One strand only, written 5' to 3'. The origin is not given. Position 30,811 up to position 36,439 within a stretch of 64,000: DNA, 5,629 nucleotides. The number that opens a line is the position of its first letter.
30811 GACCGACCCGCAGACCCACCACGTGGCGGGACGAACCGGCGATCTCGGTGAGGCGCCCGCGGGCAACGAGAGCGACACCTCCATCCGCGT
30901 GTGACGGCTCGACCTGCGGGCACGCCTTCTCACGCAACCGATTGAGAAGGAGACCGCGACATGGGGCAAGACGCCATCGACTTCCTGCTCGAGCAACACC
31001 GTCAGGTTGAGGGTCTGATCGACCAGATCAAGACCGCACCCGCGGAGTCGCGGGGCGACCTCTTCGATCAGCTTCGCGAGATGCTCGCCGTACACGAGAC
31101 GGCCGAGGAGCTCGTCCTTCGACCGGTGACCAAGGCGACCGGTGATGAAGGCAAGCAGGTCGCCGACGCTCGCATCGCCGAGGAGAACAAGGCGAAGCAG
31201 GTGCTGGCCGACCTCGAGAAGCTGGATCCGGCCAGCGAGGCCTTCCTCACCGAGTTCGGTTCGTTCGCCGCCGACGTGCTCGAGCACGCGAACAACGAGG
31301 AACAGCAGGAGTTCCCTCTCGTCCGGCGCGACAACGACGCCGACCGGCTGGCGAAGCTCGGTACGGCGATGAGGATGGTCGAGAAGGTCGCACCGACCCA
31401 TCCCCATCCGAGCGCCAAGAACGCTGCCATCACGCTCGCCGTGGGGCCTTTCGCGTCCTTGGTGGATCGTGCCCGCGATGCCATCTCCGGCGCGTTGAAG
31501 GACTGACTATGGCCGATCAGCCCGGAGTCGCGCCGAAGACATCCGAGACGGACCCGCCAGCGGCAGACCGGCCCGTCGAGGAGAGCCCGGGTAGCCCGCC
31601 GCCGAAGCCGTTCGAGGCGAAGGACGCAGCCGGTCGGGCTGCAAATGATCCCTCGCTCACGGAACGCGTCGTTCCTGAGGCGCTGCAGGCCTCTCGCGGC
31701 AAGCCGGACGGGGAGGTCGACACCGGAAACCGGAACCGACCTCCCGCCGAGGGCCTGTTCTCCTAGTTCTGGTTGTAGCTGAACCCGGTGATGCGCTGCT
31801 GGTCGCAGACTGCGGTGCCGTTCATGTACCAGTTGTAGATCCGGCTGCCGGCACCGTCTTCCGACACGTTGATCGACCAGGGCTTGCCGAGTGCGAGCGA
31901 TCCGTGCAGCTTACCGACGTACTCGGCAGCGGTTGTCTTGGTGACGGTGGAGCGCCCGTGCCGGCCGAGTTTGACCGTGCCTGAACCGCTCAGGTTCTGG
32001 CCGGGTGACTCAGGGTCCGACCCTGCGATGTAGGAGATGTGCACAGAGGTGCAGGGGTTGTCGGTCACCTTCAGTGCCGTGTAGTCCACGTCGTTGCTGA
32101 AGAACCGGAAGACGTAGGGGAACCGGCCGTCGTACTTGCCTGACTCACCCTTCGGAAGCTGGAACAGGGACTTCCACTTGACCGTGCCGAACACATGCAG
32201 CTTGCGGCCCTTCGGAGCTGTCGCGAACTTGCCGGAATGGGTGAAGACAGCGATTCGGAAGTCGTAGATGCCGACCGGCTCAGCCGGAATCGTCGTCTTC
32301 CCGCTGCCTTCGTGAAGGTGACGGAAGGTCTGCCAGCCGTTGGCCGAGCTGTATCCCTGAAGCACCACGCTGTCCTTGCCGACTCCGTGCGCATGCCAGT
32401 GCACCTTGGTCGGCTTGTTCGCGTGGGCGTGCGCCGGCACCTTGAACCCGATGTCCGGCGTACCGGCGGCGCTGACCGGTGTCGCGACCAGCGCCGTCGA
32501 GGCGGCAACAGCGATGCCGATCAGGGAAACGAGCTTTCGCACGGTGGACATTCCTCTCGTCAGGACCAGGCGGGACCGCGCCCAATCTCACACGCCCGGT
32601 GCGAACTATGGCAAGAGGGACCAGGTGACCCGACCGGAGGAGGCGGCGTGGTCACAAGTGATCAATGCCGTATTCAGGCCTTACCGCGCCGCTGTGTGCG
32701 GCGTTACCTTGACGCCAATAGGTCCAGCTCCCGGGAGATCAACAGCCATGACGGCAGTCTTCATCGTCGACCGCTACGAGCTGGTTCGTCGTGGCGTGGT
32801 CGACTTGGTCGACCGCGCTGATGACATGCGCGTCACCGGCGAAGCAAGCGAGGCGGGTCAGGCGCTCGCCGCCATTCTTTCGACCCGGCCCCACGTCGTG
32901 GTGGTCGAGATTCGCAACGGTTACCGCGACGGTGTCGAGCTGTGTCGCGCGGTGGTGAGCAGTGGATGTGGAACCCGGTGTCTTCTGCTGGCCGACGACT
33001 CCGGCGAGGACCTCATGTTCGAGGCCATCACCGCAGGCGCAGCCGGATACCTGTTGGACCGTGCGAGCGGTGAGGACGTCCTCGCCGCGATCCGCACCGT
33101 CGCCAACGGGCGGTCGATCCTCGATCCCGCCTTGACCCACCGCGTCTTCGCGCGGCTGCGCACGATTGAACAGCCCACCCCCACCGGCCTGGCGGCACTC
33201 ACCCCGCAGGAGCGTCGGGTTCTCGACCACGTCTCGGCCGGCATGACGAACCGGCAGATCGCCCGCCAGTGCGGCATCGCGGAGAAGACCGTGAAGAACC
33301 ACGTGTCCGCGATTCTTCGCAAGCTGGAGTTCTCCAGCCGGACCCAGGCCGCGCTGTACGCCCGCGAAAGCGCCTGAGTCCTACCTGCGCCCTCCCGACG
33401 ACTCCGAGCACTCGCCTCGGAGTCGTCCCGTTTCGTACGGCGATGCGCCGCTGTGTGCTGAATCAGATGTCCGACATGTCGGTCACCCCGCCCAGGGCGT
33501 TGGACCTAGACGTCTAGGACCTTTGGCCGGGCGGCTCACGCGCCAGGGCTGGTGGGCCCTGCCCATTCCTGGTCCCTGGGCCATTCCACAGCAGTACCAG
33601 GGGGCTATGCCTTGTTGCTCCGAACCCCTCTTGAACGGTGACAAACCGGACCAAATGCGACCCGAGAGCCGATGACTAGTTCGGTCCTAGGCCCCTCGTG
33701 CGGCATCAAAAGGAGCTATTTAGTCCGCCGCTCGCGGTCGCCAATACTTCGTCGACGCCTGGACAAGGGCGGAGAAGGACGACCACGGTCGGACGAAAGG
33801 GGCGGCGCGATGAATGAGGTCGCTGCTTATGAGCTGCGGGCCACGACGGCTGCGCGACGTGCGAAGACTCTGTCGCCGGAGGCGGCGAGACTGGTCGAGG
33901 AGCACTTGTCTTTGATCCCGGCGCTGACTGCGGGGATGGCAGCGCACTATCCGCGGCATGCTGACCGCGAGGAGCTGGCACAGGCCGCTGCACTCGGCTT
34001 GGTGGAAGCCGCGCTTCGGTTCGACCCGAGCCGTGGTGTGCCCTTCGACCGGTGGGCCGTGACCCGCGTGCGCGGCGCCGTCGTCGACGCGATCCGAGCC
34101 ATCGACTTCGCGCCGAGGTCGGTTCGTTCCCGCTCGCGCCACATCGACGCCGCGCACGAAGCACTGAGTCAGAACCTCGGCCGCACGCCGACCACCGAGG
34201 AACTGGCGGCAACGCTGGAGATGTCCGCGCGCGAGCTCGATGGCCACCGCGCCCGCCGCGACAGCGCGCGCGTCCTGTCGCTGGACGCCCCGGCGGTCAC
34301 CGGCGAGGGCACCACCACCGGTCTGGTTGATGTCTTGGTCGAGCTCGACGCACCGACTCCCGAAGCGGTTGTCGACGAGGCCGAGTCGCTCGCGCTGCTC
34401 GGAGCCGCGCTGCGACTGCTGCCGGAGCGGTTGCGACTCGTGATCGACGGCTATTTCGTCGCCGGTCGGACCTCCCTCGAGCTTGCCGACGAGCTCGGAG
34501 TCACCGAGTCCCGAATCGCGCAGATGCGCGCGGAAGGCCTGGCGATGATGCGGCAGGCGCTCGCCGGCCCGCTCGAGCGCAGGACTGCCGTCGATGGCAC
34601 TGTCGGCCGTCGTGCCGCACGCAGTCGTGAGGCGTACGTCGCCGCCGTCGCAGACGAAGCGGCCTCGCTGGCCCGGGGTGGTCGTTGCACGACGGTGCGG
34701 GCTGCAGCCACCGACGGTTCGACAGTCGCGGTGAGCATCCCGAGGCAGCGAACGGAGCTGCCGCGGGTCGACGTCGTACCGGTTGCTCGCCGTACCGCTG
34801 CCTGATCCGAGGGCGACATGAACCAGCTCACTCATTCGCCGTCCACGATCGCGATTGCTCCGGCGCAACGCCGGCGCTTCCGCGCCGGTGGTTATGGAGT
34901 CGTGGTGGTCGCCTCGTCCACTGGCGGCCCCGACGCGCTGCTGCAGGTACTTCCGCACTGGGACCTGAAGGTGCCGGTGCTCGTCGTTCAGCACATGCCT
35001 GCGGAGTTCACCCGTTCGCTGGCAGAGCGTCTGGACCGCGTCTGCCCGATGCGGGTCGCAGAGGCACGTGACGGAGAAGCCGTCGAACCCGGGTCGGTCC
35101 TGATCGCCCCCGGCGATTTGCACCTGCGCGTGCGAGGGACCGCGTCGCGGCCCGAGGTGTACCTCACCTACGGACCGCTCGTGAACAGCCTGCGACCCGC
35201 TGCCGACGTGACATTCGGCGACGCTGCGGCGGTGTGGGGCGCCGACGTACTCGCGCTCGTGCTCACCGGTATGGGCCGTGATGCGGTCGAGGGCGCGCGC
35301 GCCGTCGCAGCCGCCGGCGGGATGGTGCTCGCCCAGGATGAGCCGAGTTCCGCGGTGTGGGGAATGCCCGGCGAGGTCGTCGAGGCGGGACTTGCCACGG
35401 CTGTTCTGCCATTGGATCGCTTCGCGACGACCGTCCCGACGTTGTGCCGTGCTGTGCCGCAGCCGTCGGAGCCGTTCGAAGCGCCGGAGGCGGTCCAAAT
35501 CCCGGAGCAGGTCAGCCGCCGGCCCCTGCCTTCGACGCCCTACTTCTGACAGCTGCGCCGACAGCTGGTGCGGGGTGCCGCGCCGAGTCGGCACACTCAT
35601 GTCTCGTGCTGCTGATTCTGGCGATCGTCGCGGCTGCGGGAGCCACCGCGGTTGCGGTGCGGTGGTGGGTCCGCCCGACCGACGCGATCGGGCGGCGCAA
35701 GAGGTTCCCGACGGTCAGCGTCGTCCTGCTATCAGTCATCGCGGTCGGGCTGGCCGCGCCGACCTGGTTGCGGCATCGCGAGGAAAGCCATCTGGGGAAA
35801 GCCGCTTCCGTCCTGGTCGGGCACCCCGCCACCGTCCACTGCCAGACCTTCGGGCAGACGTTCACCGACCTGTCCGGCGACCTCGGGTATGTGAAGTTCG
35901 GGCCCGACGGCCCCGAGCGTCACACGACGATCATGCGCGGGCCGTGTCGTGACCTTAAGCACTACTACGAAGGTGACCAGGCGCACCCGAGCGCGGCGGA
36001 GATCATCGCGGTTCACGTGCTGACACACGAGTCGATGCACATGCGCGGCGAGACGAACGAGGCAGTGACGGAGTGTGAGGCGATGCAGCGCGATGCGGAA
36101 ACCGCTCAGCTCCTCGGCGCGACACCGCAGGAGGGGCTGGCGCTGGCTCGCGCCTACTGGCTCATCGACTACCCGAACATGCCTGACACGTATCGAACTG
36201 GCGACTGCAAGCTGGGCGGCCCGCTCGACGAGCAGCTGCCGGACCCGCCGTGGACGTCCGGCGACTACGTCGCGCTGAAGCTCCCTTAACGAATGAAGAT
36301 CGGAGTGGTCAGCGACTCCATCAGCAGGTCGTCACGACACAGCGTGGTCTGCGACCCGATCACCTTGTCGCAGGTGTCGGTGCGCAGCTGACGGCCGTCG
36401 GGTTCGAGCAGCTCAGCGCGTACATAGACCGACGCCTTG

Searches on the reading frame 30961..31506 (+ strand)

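Call 43: search_protein_families(library=pfam, proteins=[window:30961-31506:+], max_evalue=0.1)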
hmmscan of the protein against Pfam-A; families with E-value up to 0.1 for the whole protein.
window:30961-31506:+ (181 aa): 2 families
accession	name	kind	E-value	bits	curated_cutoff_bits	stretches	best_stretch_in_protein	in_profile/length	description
PF01814.28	Hemerythrin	-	1.1e-13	52.2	25.3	1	5-121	2-127/127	Hemerythrin HHE cation binding domain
PF22552.1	TY-Chap3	-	0.003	18.7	27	1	34-134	6-101/117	T3SS (YopN, CesT) and YbjN peptide-binding chaperone 3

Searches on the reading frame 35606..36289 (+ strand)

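Call 43: search_protein_families(library=pfam, proteins=[window:35606-36289:+], max_evalue=0.1)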
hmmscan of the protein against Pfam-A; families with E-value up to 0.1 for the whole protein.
window:35606-36289:+ (227 aa): 0 families

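Call 44: search_protein_families(library=ncbifam, proteins=[window:35606-36289:+], max_evalue=0.1)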
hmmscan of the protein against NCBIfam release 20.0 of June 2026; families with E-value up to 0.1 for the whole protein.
window:35606-36289:+ (227 aa): 1 family
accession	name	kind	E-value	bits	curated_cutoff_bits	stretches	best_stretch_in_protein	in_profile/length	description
TIGR04361.1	TrbK_Ti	equivalog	0.055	13.8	50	0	2-25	4-27/64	entry exclusion protein TrbK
